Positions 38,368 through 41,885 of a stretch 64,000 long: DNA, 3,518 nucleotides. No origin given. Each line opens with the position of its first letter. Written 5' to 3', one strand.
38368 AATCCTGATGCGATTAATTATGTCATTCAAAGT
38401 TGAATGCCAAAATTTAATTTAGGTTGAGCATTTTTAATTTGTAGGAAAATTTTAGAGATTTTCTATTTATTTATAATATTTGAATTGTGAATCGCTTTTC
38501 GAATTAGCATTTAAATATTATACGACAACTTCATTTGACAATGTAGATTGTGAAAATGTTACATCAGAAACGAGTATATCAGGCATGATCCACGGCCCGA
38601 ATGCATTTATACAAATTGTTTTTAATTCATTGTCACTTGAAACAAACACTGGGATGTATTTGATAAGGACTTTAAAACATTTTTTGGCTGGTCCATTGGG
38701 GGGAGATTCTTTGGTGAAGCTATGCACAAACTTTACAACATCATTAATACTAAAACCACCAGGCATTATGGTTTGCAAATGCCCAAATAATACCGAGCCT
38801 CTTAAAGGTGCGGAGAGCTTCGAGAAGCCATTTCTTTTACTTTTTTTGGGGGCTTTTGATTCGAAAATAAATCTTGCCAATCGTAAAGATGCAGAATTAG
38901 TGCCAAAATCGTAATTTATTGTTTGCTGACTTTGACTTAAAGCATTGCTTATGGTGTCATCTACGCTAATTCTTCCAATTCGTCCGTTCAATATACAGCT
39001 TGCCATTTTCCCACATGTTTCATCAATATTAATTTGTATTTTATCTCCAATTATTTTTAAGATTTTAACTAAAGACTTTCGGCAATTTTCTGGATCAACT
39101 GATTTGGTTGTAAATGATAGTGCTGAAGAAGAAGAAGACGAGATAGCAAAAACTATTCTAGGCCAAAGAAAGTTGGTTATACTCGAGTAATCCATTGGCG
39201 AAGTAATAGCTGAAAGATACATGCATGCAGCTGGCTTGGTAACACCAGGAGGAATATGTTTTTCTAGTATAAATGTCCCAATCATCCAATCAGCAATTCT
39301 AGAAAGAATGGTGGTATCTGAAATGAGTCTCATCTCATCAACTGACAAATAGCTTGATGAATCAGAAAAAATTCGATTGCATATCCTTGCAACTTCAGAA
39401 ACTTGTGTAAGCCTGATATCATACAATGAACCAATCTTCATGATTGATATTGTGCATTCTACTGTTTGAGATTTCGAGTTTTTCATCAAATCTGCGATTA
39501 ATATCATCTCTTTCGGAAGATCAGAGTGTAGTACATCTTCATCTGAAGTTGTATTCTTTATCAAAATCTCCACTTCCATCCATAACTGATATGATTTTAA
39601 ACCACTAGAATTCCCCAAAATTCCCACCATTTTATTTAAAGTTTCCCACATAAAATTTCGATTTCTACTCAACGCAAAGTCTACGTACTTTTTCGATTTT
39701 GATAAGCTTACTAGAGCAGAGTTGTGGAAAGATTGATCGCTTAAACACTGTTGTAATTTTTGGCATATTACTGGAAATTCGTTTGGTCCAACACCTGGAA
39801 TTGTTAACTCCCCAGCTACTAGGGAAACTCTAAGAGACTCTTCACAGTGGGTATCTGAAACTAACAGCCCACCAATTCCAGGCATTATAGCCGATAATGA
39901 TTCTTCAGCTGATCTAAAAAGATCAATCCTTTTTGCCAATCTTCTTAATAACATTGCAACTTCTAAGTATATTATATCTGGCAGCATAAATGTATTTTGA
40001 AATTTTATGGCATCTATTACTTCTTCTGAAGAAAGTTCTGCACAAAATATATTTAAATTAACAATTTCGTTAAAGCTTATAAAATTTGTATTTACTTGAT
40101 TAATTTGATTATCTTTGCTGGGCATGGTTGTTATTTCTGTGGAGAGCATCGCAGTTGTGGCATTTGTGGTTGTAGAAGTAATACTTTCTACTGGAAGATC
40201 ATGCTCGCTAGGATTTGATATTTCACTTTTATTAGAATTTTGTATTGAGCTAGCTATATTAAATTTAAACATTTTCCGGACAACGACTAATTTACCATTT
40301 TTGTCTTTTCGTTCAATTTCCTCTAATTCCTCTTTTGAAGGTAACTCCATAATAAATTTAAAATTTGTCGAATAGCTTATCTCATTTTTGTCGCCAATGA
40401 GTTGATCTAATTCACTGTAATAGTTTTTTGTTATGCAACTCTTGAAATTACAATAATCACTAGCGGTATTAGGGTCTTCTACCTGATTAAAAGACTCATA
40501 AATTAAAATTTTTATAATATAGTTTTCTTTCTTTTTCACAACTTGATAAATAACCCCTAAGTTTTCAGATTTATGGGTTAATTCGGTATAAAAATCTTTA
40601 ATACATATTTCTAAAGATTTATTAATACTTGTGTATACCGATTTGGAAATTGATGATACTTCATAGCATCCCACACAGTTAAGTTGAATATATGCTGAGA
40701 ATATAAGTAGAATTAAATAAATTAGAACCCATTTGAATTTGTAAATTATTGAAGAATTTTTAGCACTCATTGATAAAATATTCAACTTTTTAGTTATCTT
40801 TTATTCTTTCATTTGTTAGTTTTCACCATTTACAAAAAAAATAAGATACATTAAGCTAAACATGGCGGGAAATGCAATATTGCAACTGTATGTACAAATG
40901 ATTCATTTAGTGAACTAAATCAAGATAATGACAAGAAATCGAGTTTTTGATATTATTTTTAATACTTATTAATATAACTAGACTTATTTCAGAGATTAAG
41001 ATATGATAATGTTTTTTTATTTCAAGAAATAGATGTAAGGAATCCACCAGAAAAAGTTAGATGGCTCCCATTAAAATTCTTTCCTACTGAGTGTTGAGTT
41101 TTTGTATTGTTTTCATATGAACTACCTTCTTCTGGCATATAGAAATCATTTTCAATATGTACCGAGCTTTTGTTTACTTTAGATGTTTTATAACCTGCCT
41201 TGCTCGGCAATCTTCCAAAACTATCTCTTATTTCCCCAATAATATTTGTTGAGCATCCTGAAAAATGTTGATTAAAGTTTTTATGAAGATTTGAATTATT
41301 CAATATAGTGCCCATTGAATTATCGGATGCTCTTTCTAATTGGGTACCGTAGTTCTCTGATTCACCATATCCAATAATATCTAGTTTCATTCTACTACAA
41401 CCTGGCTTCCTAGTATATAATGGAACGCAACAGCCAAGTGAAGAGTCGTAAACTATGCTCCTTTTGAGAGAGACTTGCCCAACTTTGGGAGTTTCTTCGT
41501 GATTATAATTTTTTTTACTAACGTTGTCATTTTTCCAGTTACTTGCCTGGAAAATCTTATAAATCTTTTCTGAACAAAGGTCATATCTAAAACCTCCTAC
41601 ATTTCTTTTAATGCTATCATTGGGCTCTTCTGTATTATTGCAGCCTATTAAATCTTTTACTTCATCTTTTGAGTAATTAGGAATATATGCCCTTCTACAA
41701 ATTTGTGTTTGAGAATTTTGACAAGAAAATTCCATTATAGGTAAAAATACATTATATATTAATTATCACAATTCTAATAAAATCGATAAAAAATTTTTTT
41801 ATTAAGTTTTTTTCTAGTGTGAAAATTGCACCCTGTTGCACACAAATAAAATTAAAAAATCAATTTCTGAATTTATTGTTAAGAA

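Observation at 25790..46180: Weak but recurrent post-signal-peptide motif links array members, implying paralogy by tandem duplication and extreme divergence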

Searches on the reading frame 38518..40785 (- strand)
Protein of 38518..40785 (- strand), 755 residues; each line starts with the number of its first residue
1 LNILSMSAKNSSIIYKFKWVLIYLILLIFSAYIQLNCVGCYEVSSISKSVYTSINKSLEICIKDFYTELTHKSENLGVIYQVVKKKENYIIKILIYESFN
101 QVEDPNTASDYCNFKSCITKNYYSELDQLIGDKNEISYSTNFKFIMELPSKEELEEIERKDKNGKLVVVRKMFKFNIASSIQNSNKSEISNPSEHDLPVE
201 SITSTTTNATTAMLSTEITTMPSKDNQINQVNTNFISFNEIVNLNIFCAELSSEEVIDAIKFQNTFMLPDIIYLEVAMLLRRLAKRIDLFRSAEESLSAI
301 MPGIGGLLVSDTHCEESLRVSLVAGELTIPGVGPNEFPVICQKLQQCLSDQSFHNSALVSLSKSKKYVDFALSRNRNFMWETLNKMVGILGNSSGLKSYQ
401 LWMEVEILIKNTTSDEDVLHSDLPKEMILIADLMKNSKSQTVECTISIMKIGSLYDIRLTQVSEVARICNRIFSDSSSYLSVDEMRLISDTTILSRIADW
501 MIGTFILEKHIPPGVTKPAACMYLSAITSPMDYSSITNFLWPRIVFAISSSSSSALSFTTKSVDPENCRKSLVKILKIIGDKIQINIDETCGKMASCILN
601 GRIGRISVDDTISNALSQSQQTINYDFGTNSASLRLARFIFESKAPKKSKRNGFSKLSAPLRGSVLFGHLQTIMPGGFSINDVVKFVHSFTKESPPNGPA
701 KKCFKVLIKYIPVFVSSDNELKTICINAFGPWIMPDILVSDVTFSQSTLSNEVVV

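Call 3: search_protein_families(library=pfam, proteins=[window:38518-40785:-], max_evalue=1)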
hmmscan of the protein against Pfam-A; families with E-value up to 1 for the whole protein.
window:38518-40785:- (755 aa): 1 family
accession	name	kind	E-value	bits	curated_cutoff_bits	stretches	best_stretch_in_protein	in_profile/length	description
PF17607.7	DUF5503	-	0.22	12.3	30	1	570-622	24-74/116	Family of unknown function (DUF5503)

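Call 43: find_homologous_proteins(query=window:38518-40770:-, max_evalue=0.001)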
Query window:38518-40770:- (750 aa): 9 proteins with E <= 0.001 among 8000 candidates.
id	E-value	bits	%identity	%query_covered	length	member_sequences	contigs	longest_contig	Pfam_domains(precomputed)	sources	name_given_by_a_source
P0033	0.0e+0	1606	97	100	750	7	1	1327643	-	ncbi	ncbi:hypothetical protein CHM_7g3840 [Cryptosporidium hominis]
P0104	0.0e+0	1388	84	100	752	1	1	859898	-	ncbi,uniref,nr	ncbi:uncharacterized protein ELE39_001276 [Cryptosporidium sp. chipmunk genotype I]|uniref:uncharact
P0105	0.0e+0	1298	79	99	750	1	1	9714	-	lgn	-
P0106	0.0e+0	1245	78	96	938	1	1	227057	-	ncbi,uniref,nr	ncbi:uncharacterized protein cubi_03055 [Cryptosporidium ubiquitum]|uniref:Uncharacterized protein n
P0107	0.0e+0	1165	74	96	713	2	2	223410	-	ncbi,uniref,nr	ncbi:hypothetical protein OIY81_455 [Cryptosporidium canis]|uniref:Symplekin C-terminal domain-conta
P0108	0.0e+0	1130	71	96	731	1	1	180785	-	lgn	-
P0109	0.0e+0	1084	67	97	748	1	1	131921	-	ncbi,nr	ncbi:hypothetical protein HWI79_3047 [Cryptosporidium felis]|nr:hypothetical protein HWI79_3047 [Cry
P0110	6.3e-272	923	58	98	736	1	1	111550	-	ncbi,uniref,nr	ncbi:hypothetical protein FG386_000028 [Cryptosporidium ryanae]|uniref:uncharacterized protein n=1 T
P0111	1.3e-200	687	43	96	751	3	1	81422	-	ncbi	ncbi:hypothetical protein ACR3K2_27380 [Cryptosporidium serpentis]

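Call 93: find_encoding_contigs(protein=P0111, flank=10000, max_places=2)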
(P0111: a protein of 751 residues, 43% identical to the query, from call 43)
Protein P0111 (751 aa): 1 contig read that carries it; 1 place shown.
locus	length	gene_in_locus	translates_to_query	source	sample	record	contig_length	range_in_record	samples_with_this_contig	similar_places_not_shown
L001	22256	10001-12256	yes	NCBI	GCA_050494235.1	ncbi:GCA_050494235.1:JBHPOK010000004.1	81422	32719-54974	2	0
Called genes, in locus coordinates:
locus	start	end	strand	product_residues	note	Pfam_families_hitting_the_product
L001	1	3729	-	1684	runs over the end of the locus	-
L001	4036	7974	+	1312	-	-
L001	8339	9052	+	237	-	-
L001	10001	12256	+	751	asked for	-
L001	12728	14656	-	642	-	-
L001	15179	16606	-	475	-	-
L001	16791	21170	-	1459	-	-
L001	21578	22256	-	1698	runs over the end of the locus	-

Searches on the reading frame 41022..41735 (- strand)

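Call 4: search_protein_families(library=pfam, proteins=[window:41022-41735:-], max_evalue=1)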
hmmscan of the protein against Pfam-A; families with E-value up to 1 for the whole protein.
window:41022-41735:- (237 aa): 1 family
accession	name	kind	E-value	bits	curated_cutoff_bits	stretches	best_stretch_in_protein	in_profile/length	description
PF10539.14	Dev_Cell_Death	-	0.15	12.3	27.8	1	40-92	32-84/126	Development and cell death domain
